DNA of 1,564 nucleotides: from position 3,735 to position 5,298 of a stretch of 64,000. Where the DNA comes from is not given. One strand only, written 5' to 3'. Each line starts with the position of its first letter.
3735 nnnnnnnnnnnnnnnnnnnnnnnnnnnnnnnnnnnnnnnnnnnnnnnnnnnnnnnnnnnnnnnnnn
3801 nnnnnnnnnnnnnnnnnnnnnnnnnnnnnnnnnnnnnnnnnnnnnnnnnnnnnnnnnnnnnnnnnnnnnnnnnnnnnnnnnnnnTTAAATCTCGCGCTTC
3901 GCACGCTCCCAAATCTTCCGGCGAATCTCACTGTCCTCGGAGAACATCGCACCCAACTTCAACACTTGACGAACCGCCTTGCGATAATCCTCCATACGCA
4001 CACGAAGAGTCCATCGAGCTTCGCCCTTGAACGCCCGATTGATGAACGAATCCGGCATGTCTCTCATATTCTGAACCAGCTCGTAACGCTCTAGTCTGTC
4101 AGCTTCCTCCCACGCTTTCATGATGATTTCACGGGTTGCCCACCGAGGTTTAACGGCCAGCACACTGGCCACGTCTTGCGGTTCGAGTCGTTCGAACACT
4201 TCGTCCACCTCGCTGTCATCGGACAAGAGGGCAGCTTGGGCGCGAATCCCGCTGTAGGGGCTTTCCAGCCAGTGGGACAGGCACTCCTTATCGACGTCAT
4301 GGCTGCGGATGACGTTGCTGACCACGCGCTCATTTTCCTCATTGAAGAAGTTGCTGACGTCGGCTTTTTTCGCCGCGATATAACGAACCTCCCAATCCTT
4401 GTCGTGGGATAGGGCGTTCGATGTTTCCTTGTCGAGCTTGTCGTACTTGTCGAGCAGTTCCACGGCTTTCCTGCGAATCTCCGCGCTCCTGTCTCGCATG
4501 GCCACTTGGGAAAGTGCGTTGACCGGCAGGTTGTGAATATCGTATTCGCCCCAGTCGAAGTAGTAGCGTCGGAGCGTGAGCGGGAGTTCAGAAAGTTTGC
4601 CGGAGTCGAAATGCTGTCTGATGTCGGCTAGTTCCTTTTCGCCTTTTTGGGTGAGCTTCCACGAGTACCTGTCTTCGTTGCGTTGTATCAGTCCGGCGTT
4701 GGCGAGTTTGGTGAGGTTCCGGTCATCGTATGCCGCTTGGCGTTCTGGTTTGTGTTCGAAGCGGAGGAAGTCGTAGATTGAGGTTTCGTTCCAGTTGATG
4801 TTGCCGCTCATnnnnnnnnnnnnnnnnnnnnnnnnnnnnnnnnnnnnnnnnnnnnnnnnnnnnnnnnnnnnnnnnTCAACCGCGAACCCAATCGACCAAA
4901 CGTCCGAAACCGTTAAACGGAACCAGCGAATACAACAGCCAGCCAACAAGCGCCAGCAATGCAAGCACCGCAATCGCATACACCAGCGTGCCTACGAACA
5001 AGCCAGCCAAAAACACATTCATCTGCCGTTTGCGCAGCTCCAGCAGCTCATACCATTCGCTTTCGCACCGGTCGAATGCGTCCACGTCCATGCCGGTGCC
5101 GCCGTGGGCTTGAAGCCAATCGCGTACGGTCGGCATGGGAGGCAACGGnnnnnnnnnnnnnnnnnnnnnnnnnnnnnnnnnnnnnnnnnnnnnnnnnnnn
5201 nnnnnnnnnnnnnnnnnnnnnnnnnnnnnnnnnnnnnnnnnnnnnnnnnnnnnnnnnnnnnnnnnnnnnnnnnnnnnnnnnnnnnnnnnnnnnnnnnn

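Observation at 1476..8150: Minus-strand array of single-gene cassettes, each with its own copy of the motif: candidate establishment / anti-defence island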

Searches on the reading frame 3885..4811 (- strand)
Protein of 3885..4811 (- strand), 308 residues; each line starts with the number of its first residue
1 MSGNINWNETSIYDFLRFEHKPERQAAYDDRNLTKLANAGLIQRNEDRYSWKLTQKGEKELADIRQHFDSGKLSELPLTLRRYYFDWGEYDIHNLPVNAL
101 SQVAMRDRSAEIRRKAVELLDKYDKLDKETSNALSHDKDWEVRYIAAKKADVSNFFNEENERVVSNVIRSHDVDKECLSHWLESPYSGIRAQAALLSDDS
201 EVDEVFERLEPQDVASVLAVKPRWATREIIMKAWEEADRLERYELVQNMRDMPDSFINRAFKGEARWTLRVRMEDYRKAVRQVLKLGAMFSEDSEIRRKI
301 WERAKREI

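Call 15: search_protein_families(library=pfam, proteins=[window:3885-4811:-], max_evalue=1)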
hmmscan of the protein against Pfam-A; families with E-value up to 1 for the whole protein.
window:3885-4811:- (308 aa): 5 families
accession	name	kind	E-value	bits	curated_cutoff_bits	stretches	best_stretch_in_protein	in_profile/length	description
PF02985.28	HEAT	-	5.4e-05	23.5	23.5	1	134-148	8-22/31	HEAT repeat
PF13646.12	HEAT_2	-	0.013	16.2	27.7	1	98-148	2-53/88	HEAT repeats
PF14947.12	HTH_45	-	0.019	15.4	25.5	1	33-67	40-72/77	Winged helix-turn-helix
PF14338.12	Mrr_N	-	0.069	13.7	29.5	1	33-61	58-85/87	Mrr N-terminal domain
PF05766.18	NinG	-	0.13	12.5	25.4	1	109-179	31-98/193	Bacteriophage Lambda NinG protein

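Call 18: find_encoding_contigs(protein=window:3885-4811:-, flank=10000, max_places=10)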
Protein window:3885-4811:- (308 aa): 6 contigs read that carry it; 4 places shown.
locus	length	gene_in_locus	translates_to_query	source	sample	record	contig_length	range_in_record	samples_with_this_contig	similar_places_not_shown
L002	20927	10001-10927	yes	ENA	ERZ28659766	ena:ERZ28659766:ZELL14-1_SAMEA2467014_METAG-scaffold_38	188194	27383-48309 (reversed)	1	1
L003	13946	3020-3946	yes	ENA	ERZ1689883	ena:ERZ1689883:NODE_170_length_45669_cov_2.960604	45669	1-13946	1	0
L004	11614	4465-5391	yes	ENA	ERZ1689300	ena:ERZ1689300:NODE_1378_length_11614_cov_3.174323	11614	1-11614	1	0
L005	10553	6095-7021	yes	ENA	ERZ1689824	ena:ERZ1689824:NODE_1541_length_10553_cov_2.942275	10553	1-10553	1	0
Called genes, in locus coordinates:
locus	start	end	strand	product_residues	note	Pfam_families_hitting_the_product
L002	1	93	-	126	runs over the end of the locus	-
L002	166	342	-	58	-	-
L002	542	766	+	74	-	-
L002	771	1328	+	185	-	-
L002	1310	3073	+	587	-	-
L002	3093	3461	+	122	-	-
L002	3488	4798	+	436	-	PF00772:DnaB, PF03796:DnaB_C, PF06745:ATPase, PF13481:AAA_25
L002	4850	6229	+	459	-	PF01145:Band_7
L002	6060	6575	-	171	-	-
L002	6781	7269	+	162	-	-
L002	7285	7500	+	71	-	-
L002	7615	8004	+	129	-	-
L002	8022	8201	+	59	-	PF12728:HTH_17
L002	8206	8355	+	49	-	-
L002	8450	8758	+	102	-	-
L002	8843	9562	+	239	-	-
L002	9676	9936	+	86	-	-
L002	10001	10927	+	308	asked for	-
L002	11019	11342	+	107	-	-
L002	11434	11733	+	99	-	-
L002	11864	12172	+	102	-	-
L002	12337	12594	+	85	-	-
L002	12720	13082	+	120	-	-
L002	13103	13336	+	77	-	-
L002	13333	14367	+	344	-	-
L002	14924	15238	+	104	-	-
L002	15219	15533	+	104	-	-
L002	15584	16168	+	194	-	PF00929:RNase_T, PF16473:Rv2179c-like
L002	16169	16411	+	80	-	-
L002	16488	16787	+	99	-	-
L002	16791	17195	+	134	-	-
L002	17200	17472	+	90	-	-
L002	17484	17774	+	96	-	-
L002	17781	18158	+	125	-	-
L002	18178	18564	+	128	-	-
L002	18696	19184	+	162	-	-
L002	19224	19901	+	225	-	-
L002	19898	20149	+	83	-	-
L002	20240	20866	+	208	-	-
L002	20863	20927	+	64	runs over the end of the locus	-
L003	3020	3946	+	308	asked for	-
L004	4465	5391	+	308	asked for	-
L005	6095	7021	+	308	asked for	-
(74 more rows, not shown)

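Call 20: search_dna_similar(query=window:3885-4811:-, collection=plasmids, mode=protein, max_rows=15, max_evalue=0.001)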
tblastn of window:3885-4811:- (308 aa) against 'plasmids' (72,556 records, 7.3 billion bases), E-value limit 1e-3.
Records with a match: 1; places in all: 1; records where one place covers at least 80% of the query: 1.
Best place of each record, by identity: <60% 1.
By first word of the organism name: Bifidobacterium 1.
By predicted mobility (MOB-suite, as given by PLSDB): non-mobilizable 1.
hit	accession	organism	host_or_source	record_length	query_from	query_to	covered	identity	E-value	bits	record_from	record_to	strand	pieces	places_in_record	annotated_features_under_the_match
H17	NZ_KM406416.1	Bifidobacterium breve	-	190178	29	307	91%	23.7%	8e-5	52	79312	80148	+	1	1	hypothetical protein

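Call 21: get_annotated_region(hit=H17, flank=20000)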
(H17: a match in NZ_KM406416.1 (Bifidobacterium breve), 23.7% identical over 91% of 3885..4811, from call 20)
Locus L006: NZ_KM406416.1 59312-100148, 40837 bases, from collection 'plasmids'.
description: Bifidobacterium breve strain JCM 7017 plasmid megaplasmid pMP7017, complete sequence
organism: Bifidobacterium breve (NCBI taxid 1685)
taxonomy: Bacteria; Actinomycetota; Actinomycetes; Bifidobacteriales; Bifidobacteriaceae; Bifidobacterium; Bifidobacterium breve
host: -; source: -; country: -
typing (MOB-suite, as given by PLSDB): non-mobilizable; replicon rep_cluster_329
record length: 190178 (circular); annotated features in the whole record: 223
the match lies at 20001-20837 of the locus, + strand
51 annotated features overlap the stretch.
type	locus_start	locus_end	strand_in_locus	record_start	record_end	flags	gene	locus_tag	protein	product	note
CDS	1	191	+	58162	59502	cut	dnaB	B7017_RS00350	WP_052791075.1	replicative DNA helicase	GO:0006260 - DNA replication [Evidence IEA]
CDS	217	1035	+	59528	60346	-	-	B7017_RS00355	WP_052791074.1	hypothetical protein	-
CDS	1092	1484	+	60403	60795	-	-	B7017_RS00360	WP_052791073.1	hypothetical protein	-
CDS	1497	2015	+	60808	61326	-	-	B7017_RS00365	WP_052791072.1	hypothetical protein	-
CDS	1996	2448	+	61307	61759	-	-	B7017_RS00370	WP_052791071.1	hypothetical protein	-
CDS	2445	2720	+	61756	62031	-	-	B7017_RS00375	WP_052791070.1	hypothetical protein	-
CDS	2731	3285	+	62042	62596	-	-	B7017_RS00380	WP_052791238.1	hypothetical protein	-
CDS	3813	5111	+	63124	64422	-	-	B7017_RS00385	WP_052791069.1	hypothetical protein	-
CDS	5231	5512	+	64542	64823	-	-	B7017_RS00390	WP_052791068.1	hypothetical protein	-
CDS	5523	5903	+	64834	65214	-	-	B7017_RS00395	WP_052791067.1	hypothetical protein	-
CDS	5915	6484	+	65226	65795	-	cas6e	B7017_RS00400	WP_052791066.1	type I-E CRISPR-associated protein Cas6/Cse3/CasE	GO:0043571 - maintenance of CRISPR repeat elements [Evidence IEA]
CDS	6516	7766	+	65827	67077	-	casA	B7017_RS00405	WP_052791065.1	type I-E CRISPR-associated protein Cse1/CasA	GO:0043571 - maintenance of CRISPR repeat elements [Evidence IEA]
CDS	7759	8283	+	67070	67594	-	casB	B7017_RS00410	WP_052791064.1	type I-E CRISPR-associated protein Cse2/CasB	GO:0043571 - maintenance of CRISPR repeat elements [Evidence IEA]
CDS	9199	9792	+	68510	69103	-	-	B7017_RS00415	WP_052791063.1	DUF4192 family protein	-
CDS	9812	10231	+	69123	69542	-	-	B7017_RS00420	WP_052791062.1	hypothetical protein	-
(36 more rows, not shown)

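Call 31: find_homologous_proteins(query=window:3885-4811:-, max_evalue=0.001)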
Query window:3885-4811:- (308 aa): 126 proteins with E <= 0.001 among 3101 candidates; the best 120 are listed.
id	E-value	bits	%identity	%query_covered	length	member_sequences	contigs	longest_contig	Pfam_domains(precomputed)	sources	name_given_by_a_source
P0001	1.5e-183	627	91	100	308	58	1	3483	-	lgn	-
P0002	3.4e-181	619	90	100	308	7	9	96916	-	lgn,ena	-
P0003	1.0e-178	611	89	100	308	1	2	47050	-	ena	-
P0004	1.0e-178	611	89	100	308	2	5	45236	-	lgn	-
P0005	1.3e-178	611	89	100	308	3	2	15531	-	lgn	-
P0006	2.5e-178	610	89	100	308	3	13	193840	PF02985.29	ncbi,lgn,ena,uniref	ncbi:hypothetical protein [Bifidobacterium catenulatum]|uniref:hypothetical protein n=1 Tax=Bifidoba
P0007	3.4e-178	609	89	100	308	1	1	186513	PF02985.29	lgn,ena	-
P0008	1.5e-177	607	89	100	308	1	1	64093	-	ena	-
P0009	4.2e-177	606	88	100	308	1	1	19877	-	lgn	-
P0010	9.8e-177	605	89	100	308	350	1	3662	-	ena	-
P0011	1.6e-176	604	88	100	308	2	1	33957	-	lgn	-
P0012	1.4e-174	598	88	100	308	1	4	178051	-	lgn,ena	-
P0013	1.6e-174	597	87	100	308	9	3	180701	PF02985.29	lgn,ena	-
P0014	1.7e-174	597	88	100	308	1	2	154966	-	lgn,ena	-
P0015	1.9e-174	597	87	100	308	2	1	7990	-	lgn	-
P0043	1.6e-158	545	81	100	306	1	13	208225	-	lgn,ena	-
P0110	3.4e-125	435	66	99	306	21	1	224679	PF02985.29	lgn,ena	-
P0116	4.2e-109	383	60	100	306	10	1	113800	-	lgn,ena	-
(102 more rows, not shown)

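Call 32: find_encoding_contigs(protein=P0110, flank=10000, max_places=1)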
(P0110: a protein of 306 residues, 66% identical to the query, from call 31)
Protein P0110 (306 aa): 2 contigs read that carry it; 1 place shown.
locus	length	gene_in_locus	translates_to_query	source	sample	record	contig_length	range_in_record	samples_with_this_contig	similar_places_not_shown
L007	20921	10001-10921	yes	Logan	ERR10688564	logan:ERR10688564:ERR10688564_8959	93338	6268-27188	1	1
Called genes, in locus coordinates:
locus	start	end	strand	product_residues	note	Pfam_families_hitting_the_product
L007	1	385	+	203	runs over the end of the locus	-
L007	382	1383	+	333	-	-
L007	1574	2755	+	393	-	PF01385:OrfB_IS605, PF07282:Cas12f1-like_TNB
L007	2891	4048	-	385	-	PF13191:AAA_16, PF13173:AAA_14 (faint), PF13401:AAA_22 (weak)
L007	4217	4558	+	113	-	-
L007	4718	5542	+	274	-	PF10979:DUF2786, PF23771:DUF7168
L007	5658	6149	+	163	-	-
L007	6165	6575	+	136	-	-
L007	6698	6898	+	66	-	-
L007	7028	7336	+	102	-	-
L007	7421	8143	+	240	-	-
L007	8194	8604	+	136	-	-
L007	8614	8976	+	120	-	-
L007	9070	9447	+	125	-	-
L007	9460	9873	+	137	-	-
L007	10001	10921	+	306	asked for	PF02985:HEAT (faint)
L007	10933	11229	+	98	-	-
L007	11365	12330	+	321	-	-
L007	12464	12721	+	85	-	-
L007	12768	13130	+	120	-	-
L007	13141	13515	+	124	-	-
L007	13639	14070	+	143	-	-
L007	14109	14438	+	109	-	-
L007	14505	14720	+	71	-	-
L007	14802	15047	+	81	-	-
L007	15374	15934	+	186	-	-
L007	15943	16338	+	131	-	-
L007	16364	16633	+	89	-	-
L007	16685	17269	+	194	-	PF00929:RNase_T, PF16473:Rv2179c-like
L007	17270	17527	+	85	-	-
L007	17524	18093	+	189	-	-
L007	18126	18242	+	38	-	-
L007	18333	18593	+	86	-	-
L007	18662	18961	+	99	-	-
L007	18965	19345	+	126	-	-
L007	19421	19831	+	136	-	-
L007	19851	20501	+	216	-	-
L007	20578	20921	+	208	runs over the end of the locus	-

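Call 33: find_encoding_contigs(protein=P0116, flank=10000, max_places=1)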
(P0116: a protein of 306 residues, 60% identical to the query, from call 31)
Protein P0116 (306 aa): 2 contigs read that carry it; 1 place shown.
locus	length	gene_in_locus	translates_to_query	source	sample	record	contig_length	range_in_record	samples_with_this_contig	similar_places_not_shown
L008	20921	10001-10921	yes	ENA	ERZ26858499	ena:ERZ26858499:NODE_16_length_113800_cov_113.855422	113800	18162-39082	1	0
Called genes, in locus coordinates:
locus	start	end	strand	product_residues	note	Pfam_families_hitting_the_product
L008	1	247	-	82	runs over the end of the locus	-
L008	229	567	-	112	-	-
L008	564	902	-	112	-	-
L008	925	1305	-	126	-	-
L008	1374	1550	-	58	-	-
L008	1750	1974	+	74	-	-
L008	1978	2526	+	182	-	-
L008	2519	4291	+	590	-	-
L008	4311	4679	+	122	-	-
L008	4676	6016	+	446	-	PF00772:DnaB, PF03796:DnaB_C, PF13481:AAA_25, PF06745:ATPase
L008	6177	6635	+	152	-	PF04203:Sortase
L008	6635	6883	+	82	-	-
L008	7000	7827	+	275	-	PF10979:DUF2786, PF23771:DUF7168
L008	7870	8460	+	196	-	-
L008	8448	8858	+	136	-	-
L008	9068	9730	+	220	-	-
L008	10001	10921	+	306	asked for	-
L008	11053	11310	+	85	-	-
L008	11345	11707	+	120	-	-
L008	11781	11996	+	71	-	-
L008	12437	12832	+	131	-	-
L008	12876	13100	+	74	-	-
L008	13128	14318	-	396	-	PF27234:MJ0013 (weak), PF07282:Cas12f1-like_TNB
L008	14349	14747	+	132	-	PF01797:Y1_Tnp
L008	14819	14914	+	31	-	-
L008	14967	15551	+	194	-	PF00929:RNase_T, PF16473:Rv2179c-like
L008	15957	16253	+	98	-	-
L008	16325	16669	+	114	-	-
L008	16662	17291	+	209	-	-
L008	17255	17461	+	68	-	-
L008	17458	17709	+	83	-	-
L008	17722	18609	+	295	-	-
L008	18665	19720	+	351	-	PF21189:PHA02142, PF09414:RNA_ligase (weak)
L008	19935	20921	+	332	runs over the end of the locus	-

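Call 34: find_encoding_contigs(protein=P0043, flank=10000, max_places=1)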
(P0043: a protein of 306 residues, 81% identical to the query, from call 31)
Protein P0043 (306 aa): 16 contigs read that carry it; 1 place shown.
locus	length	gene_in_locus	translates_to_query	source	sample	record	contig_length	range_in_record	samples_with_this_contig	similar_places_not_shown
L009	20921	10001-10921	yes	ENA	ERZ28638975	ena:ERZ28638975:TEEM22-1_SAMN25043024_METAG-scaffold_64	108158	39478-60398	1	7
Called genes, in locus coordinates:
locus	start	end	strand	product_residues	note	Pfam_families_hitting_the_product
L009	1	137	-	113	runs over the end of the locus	-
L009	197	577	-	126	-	-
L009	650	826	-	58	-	-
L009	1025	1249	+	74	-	-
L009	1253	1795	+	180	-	-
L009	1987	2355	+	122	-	-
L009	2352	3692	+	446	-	PF00772:DnaB, PF13481:AAA_25, PF03796:DnaB_C, PF06745:ATPase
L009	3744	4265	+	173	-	PF01145:Band_7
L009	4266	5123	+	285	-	PF15975:Flot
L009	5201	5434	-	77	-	-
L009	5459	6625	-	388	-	PF13191:AAA_16, PF13173:AAA_14 (faint), PF13401:AAA_22 (weak)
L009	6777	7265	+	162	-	-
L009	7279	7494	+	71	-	-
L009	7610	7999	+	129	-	-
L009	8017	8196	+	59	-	PF12728:HTH_17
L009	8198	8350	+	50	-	-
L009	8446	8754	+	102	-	-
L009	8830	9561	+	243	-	-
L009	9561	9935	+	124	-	-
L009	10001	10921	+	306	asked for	-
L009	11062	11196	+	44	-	-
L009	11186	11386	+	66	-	-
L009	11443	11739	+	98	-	-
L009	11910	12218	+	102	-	-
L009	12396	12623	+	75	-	-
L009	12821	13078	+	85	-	-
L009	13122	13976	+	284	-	PF08401:ArdcN, PF06114:Peptidase_M78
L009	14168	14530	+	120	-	-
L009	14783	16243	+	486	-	PF01385:OrfB_IS605, PF07282:Cas12f1-like_TNB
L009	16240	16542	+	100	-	-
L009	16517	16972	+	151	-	PF00583:Acetyltransf_1, PF13673:Acetyltransf_10 (weak), PF13508:Acetyltransf_7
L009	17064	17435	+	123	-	-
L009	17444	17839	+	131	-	-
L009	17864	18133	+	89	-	-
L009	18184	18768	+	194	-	PF00929:RNase_T, PF16473:Rv2179c-like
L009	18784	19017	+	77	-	-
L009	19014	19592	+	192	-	-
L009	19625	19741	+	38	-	-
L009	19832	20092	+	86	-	-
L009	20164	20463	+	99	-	-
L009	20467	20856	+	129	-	-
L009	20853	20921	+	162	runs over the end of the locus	-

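Call 49: search_protein_families(library=phrogs, proteins=[window:3885-4811:-], max_evalue=0.1)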
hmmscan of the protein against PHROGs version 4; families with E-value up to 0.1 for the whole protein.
window:3885-4811:- (308 aa): 1 family
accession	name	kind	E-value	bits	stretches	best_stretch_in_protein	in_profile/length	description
phrog_2440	-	transcription regulation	0.026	15.4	0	31-60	64-94/126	transcriptional regulator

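Call 50: search_protein_families(library=ncbifam, proteins=[window:3885-4811:-], max_evalue=0.1)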
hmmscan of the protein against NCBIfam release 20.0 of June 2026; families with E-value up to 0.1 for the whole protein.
window:3885-4811:- (308 aa): 2 families
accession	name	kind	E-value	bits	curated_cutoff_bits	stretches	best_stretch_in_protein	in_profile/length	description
NF045593.1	bilirub_TF_BilQ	equivalog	0.025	14.3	125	1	26-69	58-106/135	bilirubin utilization transcriptional regulator BilQ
NF009404.0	PRK12767.1-3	equivalog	0.052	12.4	316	1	132-241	71-172/344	carbamoyl phosphate synthase-like protein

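Call 68: search_protein_families(library=pfam, proteins=[L009:13122-13976:+, L007:4718-5542:+, L007:11365-12330:+, L007:13639-14070:+, L007:14109-14438:+, L007:15374-15934:+, L008:7870-8460:+, L008:9068-9730:+, L009:12396-12623:+, L007:8194-8604:+], max_evalue=0.01)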
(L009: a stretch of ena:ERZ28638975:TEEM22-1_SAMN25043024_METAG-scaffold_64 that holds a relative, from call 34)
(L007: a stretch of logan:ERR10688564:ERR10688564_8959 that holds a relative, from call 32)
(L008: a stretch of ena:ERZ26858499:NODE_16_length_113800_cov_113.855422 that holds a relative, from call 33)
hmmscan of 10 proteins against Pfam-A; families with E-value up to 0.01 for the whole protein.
L009:13122-13976:+ (284 aa): 2 families
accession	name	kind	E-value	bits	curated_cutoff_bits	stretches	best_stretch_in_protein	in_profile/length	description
PF08401.16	ArdcN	-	1.6e-12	48.2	22.6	1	10-114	8-115/123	N-terminal domain of anti-restriction factor ArdC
PF06114.19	Peptidase_M78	-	7.9e-09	35.8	22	1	172-259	16-103/123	IrrE N-terminal-like domain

L007:4718-5542:+ (274 aa): 2 families
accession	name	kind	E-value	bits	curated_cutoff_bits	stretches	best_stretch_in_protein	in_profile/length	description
PF10979.13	DUF2786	-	3.3e-09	37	23.9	1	7-45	2-39/40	Protein of unknown function (DUF2786)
PF23771.1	DUF7168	-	9.2e-09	35.5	25.5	1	69-209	19-115/140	Domain of unknown function (DUF7168)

L007:11365-12330:+ (321 aa): 2 families
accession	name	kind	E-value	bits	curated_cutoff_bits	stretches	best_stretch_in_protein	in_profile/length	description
PF13646.12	HEAT_2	-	0.00091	19.9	27.7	0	112-161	3-53/88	HEAT repeats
PF14947.12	HTH_45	-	0.0059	17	25.5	0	33-77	31-73/77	Winged helix-turn-helix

L007:13639-14070:+ (143 aa): 0 families

L007:14109-14438:+ (109 aa): 0 families

L007:15374-15934:+ (186 aa): 0 families

L008:7870-8460:+ (196 aa): 0 families

L008:9068-9730:+ (220 aa): 0 families

L009:12396-12623:+ (75 aa): 0 families

L007:8194-8604:+ (136 aa): 2 families
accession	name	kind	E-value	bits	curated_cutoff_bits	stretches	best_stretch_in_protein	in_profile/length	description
PF22586.1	ANCHR-like_BBOX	-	0.0046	17.5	27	1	7-32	2-26/39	ANCHR-like B-box zinc-binding domain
PF00643.29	zf-B_box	-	0.0056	17.3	24.1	0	5-34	4-30/42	B-box zinc finger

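Call 80: search_solved_structures(query=A3, max_evalue=10, show_alignments=0)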
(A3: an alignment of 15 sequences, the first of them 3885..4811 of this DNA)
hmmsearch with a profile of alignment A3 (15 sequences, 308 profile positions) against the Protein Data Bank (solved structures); distinct sequences matched with E-value up to 10: 18.
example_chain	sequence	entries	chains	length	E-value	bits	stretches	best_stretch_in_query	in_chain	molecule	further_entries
9rhz_A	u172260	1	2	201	0.00056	22.4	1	103-219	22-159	ALPHAREP bE5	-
1lrv_A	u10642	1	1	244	0.0037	19.7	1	106-232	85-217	LEUCINE-RICH REPEAT VARIANT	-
4zv6_A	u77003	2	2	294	0.023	17.1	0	179-223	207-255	AlphaRep-7 | alpha-Rep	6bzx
7xvi_A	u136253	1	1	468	0.034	16.6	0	195-273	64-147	PITG_15142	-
6gwc_C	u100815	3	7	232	0.068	15.6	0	160-213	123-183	iE5 ALPHAREP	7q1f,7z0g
5dcq_A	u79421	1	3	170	0.077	15.4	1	170-215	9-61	artificial repeat proteins (alphaREP3)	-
1r7j_A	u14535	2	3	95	0.08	15.4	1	28-67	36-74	Conserved hypothetical protein Sso10a | Sso10a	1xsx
8aw4_A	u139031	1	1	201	0.086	15.3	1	103-148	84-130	ALPHAREP bB-E3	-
4xl5_C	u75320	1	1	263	0.12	14.8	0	168-216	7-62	bGFP-A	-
3no3_A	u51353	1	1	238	0.17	14.3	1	215-271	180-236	glycerophosphodiester phosphodiesterase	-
2v5b_A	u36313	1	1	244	0.35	13.3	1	129-239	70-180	TRIOSEPHOSPHATE ISOMERASE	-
9sah_A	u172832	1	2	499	0.4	13.1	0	103-147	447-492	E4-NB2 synthetic fusion protein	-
6gx7_E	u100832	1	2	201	0.46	12.9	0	103-148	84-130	iiiA5 ALPHAREP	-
4nez_A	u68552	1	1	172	0.5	12.8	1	134-201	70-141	Engineered protein OR276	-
5zr4_A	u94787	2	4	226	0.57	12.6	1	20-65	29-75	Metal-dependent transcriptional regulator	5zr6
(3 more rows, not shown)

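Call 82: search_protein_families(library=pfam, proteins=[L006:3813-5111:+], max_evalue=0.01)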
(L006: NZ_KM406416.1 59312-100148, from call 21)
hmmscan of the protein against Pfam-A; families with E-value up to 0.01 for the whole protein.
L006:3813-5111:+ (432 aa): 0 families

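Call 85: search_protein_families(library=padloc, proteins=[window:3885-4811:-], max_evalue=0.01)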
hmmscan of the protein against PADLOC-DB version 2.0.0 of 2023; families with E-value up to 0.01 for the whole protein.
window:3885-4811:- (308 aa): 0 families

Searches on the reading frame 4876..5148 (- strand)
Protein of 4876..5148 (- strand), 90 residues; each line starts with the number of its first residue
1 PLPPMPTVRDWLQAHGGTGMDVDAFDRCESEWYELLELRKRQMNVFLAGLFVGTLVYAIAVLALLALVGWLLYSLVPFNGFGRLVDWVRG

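Call 15: search_protein_families(library=pfam, proteins=[window:4876-5148:-], max_evalue=1)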
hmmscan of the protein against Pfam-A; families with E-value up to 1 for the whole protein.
window:4876-5148:- (90 aa): 1 family
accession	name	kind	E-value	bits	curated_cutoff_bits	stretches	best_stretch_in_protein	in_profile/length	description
PF11808.13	PhoR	-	0.16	12.8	27.1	1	46-76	17-46/86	Phosphate regulon sensor protein PhoR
